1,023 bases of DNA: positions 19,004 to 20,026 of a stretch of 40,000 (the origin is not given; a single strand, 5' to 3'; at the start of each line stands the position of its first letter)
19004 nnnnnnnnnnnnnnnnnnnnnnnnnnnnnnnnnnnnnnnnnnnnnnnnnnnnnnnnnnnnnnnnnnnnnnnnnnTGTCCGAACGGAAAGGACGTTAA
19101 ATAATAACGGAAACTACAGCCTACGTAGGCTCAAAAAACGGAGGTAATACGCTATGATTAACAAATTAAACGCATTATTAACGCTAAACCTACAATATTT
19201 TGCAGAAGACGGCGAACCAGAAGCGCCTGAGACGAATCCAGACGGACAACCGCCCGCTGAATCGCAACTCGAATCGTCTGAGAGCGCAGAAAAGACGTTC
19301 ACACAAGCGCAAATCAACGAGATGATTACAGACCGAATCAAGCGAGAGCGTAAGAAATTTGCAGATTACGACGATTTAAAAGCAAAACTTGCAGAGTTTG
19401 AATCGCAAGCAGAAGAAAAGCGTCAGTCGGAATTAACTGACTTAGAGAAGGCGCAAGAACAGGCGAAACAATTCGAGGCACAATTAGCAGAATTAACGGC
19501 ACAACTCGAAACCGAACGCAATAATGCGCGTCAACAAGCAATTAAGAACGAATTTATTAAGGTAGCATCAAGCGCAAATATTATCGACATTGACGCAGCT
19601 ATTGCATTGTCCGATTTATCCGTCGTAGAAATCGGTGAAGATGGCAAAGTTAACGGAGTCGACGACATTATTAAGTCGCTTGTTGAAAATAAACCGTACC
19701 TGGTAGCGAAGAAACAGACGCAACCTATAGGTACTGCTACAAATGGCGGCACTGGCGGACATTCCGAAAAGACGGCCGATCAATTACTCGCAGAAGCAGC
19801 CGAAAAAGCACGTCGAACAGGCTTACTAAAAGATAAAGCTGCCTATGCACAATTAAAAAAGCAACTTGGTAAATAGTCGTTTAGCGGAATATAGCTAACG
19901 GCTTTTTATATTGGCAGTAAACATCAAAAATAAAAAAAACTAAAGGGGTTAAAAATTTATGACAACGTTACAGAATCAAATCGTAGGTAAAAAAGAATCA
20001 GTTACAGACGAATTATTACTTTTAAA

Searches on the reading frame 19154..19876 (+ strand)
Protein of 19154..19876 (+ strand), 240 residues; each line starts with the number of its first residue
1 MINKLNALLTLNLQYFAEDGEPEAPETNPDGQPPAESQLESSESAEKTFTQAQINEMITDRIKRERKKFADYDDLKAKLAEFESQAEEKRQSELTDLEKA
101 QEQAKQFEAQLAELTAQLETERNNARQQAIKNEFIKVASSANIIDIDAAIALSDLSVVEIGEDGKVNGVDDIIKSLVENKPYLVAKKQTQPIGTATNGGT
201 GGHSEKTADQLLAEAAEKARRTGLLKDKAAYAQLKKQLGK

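Call 26: search_protein_families(library=pfam, proteins=[window:19154-19876:+], max_evalue=0.001)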
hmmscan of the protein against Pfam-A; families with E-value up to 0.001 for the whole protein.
window:19154-19876:+ (240 aa): 1 family
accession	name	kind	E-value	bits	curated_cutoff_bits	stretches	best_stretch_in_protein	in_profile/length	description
PF06810.17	Phage_scaffold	-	8.2e-21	75.1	35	1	49-202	11-167/170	Phage capsid assembly scaffolding protein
